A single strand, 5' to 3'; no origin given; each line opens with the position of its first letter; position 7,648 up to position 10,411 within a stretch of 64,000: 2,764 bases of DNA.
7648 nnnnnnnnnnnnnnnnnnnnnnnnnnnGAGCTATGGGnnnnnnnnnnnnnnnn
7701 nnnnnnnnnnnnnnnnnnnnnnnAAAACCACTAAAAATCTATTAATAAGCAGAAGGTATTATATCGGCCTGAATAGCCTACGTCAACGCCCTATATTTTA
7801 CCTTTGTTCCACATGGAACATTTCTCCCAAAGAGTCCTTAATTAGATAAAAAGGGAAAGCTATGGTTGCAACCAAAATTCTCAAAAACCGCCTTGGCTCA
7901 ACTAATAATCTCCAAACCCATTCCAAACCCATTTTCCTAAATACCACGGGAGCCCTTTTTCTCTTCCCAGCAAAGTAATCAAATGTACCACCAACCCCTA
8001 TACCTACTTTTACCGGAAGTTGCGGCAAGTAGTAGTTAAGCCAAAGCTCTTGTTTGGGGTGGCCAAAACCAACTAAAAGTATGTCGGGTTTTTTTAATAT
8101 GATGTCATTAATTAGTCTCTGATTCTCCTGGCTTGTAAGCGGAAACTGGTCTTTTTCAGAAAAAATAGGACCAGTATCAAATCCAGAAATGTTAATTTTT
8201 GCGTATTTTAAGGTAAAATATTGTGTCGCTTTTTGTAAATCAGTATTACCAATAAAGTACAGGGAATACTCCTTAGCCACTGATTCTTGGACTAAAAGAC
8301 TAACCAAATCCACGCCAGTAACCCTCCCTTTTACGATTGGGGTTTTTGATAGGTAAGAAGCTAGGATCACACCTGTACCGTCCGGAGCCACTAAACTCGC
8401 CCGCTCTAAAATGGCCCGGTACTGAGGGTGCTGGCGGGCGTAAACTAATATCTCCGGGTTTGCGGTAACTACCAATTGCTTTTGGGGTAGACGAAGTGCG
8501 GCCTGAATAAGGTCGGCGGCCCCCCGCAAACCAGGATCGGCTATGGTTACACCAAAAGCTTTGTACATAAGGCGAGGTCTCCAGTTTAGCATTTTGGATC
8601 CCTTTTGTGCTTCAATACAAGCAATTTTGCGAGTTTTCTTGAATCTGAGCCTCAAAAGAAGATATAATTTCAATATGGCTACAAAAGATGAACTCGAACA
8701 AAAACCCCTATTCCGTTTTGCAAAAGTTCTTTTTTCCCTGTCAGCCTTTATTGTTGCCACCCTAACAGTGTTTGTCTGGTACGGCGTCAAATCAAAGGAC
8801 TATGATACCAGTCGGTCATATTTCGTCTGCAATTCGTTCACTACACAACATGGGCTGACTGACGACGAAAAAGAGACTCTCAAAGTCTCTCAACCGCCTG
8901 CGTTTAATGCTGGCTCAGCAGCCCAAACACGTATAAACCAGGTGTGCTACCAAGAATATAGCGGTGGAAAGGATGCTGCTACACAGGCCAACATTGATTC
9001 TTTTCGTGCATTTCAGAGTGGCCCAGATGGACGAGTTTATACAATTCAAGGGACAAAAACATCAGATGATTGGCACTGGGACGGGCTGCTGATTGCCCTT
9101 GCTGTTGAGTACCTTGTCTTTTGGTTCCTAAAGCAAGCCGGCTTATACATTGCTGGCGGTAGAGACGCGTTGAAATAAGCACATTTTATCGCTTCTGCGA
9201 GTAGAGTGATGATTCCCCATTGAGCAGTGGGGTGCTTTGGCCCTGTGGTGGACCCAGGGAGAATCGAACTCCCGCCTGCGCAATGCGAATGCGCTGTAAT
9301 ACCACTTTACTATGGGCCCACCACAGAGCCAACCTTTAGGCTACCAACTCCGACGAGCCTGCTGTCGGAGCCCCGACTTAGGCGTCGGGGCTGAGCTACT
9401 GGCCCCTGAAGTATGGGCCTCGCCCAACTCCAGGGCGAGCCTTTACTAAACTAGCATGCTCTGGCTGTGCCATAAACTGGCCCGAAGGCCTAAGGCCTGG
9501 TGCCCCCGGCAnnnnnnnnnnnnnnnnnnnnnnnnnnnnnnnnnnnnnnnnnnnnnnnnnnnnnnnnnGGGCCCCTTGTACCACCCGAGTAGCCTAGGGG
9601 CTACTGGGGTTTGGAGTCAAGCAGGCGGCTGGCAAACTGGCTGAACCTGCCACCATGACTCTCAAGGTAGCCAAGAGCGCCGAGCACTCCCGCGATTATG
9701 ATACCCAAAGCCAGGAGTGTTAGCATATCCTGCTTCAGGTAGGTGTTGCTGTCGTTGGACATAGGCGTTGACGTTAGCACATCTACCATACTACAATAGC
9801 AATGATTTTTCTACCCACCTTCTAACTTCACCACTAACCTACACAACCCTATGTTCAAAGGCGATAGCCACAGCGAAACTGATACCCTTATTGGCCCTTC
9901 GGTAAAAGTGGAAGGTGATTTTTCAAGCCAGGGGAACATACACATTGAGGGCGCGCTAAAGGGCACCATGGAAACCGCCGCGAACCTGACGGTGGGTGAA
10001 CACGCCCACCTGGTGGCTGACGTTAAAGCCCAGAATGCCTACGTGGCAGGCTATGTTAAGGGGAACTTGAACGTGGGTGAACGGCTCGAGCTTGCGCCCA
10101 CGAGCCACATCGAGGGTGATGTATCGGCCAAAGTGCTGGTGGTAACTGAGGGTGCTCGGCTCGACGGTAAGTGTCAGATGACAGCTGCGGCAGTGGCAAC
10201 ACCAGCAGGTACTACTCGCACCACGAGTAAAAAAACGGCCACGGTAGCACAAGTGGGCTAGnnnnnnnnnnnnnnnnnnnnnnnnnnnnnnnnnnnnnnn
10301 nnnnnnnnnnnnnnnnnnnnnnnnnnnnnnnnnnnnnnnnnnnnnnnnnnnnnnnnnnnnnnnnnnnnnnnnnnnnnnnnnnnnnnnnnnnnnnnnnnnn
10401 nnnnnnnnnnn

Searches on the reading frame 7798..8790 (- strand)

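Call 21: search_protein_families(library=pfam, proteins=[window:7798-8790:-], max_evalue=0.001)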
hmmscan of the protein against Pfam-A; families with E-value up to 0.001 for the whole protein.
window:7798-8790:- (330 aa): 1 family
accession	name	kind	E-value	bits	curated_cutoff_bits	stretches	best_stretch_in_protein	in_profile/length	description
PF03808.19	Glyco_tran_WecG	-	2.4e-45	154.8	27.4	1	131-305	1-167/168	Glycosyl transferase WecG/TagA/CpsF family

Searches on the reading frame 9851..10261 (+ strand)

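Call 22: search_protein_families(library=pfam, proteins=[window:9851-10261:+], max_evalue=0.001)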
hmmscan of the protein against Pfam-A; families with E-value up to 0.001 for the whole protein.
window:9851-10261:+ (136 aa): 1 family
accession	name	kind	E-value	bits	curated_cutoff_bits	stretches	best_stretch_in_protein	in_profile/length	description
PF04519.19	Bactofilin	-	7e-27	94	27.9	1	12-109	1-98/98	Polymer-forming cytoskeletal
